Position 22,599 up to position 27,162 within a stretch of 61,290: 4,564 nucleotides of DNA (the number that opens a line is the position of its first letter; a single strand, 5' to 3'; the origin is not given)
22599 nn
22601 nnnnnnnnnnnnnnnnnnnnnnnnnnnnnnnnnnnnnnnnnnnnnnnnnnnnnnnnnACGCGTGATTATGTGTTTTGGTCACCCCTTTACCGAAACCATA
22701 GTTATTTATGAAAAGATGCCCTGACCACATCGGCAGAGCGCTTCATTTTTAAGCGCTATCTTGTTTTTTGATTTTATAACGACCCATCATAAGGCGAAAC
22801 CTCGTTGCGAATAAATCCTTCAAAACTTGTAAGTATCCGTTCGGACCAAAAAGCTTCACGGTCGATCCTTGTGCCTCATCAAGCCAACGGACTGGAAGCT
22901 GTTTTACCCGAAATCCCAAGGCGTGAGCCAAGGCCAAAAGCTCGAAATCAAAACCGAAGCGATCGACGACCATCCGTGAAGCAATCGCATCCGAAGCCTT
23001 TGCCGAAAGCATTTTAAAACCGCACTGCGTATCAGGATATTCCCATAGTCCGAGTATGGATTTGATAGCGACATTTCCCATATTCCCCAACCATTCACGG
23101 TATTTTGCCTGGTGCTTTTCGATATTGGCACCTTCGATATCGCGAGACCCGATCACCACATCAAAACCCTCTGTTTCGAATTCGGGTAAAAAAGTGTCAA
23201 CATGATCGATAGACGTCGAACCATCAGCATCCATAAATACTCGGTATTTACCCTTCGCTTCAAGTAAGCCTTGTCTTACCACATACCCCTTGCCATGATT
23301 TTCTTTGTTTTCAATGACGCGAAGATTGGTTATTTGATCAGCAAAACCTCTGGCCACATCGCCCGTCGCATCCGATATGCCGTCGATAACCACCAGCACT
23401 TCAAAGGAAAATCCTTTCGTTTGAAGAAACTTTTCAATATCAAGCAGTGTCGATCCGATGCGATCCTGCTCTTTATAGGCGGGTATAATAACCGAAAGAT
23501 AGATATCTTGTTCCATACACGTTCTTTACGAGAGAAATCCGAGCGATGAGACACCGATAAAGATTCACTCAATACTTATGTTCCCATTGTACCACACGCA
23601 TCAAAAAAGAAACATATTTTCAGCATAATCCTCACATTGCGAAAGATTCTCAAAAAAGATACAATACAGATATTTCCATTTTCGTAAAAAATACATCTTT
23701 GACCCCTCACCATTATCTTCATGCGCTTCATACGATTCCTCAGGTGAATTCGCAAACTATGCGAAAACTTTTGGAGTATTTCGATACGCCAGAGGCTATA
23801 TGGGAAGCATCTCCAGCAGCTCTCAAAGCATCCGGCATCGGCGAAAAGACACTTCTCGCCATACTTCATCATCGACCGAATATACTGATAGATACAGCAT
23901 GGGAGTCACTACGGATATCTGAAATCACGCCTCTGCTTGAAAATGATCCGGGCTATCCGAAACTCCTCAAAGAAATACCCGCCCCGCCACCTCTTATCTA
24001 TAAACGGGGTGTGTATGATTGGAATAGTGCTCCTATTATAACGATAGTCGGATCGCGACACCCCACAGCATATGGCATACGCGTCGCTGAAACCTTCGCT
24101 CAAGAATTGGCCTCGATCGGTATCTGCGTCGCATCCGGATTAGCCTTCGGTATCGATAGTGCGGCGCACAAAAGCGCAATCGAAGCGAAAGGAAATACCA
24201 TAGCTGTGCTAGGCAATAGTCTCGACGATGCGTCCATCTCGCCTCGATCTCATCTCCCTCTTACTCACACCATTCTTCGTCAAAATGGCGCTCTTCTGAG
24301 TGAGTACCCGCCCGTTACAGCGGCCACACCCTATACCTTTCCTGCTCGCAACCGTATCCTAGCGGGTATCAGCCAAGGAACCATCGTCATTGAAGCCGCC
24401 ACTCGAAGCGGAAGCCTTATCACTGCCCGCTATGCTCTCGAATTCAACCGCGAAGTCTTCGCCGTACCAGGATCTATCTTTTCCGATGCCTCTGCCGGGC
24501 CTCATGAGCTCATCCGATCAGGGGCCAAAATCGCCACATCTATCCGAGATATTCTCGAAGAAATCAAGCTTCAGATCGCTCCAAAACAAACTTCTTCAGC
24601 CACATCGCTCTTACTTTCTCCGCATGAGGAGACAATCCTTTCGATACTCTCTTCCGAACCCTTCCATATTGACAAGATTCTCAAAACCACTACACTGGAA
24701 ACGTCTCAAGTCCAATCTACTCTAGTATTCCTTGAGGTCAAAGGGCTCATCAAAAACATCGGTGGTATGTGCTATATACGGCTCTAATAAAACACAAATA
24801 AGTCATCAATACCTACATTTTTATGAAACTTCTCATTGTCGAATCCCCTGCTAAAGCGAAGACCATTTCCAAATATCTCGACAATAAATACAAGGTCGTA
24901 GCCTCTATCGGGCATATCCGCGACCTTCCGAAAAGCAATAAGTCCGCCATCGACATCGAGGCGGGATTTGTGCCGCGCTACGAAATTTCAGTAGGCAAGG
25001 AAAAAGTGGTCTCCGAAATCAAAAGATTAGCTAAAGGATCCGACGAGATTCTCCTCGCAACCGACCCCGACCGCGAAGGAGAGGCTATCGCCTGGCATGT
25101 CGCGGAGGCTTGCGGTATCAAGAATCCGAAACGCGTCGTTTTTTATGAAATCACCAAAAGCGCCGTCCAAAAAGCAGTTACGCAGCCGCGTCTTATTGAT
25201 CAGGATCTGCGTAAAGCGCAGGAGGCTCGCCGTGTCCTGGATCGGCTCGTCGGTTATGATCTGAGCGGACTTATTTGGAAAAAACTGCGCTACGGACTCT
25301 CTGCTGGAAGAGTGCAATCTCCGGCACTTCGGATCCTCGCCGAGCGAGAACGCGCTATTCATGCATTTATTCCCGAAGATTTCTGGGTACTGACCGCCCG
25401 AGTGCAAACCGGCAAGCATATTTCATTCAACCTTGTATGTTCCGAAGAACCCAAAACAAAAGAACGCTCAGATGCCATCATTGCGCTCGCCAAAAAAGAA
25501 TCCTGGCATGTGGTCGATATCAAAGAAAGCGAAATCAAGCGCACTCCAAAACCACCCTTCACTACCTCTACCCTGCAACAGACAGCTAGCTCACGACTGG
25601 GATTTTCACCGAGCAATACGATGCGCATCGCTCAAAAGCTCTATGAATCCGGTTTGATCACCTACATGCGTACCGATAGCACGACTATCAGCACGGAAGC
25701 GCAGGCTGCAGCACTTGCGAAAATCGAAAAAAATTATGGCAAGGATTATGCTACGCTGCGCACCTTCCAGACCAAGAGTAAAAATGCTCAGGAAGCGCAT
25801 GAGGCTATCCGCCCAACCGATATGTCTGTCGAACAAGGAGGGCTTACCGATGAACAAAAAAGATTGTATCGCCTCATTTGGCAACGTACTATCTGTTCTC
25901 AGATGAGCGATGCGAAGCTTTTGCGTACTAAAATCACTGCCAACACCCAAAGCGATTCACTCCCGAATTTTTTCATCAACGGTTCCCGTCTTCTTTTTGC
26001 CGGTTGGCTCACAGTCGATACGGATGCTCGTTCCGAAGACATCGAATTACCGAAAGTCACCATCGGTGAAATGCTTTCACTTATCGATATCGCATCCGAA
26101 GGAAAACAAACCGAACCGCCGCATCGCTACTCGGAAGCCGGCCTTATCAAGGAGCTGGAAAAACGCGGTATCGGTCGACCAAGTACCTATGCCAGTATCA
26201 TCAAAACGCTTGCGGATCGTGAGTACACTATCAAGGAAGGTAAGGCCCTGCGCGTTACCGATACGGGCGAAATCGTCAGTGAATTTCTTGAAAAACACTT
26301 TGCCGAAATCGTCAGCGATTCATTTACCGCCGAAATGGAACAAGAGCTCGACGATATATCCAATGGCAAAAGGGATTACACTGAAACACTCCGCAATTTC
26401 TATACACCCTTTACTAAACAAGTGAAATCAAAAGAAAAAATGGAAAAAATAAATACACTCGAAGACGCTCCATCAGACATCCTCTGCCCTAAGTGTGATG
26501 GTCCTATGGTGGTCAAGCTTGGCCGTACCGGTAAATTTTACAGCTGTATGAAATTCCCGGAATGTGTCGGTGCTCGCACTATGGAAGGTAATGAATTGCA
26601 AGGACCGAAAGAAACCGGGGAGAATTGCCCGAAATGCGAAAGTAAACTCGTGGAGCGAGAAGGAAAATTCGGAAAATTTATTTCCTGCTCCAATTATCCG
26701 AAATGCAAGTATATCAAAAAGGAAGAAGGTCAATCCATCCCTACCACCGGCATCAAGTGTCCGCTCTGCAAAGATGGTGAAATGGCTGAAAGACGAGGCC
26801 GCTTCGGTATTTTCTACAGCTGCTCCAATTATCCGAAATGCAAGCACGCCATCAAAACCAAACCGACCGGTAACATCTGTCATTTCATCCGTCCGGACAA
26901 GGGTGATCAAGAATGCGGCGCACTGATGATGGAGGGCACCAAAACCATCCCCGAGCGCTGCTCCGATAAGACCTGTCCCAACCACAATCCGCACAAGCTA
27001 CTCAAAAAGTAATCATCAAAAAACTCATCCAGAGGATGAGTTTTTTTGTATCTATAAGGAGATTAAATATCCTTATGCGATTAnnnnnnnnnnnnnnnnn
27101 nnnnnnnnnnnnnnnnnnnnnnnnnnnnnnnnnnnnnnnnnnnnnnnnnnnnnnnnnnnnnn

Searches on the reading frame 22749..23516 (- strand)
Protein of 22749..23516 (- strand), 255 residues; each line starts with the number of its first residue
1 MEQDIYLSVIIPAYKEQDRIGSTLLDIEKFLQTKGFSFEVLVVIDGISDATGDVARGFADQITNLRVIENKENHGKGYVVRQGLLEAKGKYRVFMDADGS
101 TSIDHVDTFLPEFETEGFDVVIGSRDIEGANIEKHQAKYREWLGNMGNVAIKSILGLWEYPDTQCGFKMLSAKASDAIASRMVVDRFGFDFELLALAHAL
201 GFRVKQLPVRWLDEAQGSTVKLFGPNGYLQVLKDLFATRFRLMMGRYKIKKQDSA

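Call 96: search_protein_families(library=pfam, max_evalue=0.00001, proteins=[window:22749-23516:-])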
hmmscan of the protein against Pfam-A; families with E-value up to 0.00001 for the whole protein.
window:22749-23516:- (255 aa): 1 family
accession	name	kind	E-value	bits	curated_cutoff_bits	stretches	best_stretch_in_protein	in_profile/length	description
PF00535.33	Glycos_transf_2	-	7.1e-25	88.3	23.3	1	8-175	1-164/168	Glycosyl transferase family 2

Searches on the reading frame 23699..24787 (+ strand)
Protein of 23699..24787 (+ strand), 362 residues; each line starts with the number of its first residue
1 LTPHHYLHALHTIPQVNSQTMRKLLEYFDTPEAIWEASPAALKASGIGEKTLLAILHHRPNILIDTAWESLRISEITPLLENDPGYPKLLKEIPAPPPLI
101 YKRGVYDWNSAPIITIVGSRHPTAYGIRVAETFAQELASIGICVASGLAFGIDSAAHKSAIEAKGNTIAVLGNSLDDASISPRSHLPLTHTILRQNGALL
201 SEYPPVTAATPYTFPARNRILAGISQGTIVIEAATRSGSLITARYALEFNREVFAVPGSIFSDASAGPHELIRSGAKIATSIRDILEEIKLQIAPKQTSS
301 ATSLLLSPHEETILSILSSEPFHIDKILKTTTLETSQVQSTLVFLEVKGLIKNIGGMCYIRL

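Call 96: search_protein_families(library=pfam, max_evalue=0.00001, proteins=[window:23699-24787:+])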
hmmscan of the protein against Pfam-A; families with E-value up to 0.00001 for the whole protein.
window:23699-24787:+ (362 aa): 3 families
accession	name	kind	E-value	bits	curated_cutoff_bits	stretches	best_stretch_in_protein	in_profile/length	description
PF02481.21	DNA_processg_A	-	4.3e-73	245.4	29.6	1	75-280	6-211/212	DNA recombination-mediator protein A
PF17782.7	DprA_WH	-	3.7e-09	36.9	22.9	1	305-356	9-60/61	DprA winged helix domain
PF14520.12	HHH_5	-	9.6e-06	26.4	27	0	10-55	4-51/57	Helix-hairpin-helix domain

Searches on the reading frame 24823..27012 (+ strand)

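Call 96: search_protein_families(library=pfam, max_evalue=0.00001, proteins=[window:24823-27012:+])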
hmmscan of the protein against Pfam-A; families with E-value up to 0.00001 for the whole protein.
window:24823-27012:+ (729 aa): 3 families
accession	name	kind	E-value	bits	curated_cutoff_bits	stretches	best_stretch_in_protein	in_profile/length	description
PF01131.25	Topoisom_bac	-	2.2e-123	412.7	35.1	1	125-523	2-410/411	DNA topoisomerase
PF01396.24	Zn_ribbon_Top1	-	2.5e-40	136.4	32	3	599-634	1-36/39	Topoisomerase DNA binding C4 zinc finger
PF01751.28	Toprim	-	3.3e-23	82.1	23.1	1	3-110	2-96/96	Toprim domain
